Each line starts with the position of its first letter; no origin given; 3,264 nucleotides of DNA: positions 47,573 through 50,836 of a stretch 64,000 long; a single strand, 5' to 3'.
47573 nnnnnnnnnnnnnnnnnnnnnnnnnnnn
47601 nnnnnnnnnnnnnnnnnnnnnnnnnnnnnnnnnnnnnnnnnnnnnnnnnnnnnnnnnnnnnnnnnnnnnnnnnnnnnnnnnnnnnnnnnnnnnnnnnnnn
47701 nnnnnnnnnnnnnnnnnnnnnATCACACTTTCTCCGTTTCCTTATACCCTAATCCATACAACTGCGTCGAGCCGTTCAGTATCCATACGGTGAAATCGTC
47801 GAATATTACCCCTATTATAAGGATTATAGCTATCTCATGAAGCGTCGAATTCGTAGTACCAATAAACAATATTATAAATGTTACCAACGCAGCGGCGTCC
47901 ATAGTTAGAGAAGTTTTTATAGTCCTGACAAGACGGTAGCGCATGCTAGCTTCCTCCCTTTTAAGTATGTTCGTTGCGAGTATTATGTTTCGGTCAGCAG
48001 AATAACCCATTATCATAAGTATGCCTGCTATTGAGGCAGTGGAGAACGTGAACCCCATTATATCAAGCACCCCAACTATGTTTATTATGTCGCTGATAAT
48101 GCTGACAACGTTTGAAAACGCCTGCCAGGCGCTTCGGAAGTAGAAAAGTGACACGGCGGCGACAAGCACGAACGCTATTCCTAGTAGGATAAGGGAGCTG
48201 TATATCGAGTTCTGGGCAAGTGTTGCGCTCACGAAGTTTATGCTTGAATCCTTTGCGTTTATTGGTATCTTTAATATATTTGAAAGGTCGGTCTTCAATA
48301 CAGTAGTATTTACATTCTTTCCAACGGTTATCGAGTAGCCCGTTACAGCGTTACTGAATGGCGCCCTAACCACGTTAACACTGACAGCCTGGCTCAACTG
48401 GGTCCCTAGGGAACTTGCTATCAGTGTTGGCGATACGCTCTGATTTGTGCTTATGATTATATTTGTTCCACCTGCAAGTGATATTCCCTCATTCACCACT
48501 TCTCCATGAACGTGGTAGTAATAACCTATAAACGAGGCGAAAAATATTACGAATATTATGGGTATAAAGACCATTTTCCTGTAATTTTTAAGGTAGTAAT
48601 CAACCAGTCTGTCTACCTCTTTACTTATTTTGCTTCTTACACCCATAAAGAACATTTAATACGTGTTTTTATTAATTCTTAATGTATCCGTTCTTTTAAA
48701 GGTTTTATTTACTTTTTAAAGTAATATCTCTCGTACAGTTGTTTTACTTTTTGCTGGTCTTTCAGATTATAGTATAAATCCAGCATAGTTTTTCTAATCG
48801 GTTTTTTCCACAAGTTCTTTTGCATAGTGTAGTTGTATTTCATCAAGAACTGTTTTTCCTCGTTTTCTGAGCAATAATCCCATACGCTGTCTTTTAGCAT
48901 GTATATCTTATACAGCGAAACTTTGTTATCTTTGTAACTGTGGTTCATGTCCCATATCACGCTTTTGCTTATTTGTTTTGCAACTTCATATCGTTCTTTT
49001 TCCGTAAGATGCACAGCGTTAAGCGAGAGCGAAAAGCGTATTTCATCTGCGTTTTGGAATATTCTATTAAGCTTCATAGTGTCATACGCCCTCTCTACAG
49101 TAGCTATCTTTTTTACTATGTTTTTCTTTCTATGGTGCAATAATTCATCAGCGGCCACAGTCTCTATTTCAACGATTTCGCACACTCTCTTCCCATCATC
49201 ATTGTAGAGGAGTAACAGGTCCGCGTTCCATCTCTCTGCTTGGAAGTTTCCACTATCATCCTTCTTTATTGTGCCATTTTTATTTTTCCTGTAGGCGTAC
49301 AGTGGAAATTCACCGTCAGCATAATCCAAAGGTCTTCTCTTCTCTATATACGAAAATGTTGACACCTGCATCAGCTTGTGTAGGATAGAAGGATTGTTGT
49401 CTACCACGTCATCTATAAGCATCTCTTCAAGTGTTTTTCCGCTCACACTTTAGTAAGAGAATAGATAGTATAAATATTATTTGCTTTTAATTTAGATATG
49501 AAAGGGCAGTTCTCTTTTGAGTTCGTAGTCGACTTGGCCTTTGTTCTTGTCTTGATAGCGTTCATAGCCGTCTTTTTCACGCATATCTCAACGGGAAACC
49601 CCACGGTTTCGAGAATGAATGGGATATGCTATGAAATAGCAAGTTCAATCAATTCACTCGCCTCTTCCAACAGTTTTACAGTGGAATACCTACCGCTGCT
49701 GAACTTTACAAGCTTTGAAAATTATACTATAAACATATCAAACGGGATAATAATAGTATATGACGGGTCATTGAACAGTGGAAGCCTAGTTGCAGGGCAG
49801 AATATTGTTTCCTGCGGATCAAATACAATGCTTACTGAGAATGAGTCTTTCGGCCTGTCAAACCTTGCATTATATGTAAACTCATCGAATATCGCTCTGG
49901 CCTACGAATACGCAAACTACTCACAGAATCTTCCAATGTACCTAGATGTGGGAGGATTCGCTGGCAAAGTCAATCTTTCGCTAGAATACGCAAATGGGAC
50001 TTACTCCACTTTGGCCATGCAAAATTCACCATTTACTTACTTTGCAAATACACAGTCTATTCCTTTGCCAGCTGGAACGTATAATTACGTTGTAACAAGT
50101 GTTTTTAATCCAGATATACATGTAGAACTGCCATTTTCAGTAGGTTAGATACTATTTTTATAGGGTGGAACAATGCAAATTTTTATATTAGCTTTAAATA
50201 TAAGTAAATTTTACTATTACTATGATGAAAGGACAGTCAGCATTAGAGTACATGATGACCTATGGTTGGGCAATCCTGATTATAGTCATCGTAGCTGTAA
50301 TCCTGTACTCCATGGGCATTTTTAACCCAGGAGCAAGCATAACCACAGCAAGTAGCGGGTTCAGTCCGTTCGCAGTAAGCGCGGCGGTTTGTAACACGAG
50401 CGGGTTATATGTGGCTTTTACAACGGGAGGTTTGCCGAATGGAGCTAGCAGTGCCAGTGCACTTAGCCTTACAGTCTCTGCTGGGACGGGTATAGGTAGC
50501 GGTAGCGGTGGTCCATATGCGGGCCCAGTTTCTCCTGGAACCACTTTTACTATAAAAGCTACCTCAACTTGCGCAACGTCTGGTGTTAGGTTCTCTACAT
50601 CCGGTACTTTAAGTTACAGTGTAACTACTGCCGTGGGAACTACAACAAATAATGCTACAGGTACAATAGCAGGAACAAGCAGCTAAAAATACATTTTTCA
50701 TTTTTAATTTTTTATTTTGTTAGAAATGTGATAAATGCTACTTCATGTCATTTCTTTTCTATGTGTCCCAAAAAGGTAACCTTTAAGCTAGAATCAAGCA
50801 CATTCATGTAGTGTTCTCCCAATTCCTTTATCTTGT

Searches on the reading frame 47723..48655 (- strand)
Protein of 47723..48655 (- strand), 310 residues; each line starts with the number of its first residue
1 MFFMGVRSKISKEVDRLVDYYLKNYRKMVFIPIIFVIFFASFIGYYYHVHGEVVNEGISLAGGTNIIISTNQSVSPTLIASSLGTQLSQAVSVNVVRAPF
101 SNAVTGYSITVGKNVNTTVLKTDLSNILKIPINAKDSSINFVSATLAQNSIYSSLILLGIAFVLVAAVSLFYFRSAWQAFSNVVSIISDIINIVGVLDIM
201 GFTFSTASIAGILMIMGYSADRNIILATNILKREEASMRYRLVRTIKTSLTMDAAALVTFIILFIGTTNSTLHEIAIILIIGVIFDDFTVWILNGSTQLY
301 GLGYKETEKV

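Call 8: search_protein_families(library=pfam, proteins=[window:47723-48655:-], max_evalue=0.001)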
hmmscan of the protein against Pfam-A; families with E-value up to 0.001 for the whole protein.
window:47723-48655:- (310 aa): 1 family
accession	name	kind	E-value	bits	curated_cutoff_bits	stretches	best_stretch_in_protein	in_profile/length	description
PF02355.23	SecD_SecF_C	-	2.1e-18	66.9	20.5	1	133-294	12-179/189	Protein export membrane protein SecD/SecF, C-terminal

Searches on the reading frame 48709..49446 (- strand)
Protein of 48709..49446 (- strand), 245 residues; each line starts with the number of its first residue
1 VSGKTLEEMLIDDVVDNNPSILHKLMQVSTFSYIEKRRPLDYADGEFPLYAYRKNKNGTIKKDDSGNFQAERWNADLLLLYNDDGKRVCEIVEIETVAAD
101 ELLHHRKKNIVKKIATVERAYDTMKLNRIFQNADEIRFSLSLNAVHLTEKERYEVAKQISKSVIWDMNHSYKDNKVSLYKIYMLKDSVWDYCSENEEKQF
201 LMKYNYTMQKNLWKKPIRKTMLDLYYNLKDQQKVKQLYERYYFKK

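Call 24: search_protein_families(library=pfam, proteins=[window:48709-49446:-], max_evalue=0.1)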
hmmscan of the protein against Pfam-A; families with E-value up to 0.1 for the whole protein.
window:48709-49446:- (245 aa): 1 family
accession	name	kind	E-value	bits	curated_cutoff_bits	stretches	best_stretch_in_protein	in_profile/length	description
PF16549.10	T2SSS_2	-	0.047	14.2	25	0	147-202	21-77/104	Type II secretion system (T2SS) pilotin, S protein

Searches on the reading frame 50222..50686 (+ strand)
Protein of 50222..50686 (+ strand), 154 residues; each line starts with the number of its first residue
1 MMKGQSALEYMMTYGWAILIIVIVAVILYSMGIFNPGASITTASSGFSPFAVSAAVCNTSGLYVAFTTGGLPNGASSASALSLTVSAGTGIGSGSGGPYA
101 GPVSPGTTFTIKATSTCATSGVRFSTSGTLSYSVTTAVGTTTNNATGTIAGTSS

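Call 24: search_protein_families(library=pfam, proteins=[window:50222-50686:+], max_evalue=0.1)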
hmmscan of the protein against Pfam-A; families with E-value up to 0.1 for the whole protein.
window:50222-50686:+ (154 aa): 0 families

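Call 77: search_protein_families(library=ncbifam, proteins=[window:50222-50686:+], max_evalue=0.1)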
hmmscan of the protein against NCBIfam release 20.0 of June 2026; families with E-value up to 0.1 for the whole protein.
window:50222-50686:+ (154 aa): 1 family
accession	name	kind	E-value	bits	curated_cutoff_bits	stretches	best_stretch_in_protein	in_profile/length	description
NF040514.1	CAL67264_fam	equivalog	0.0089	16.2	50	1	14-35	6-27/57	CAL67264 family membrane protein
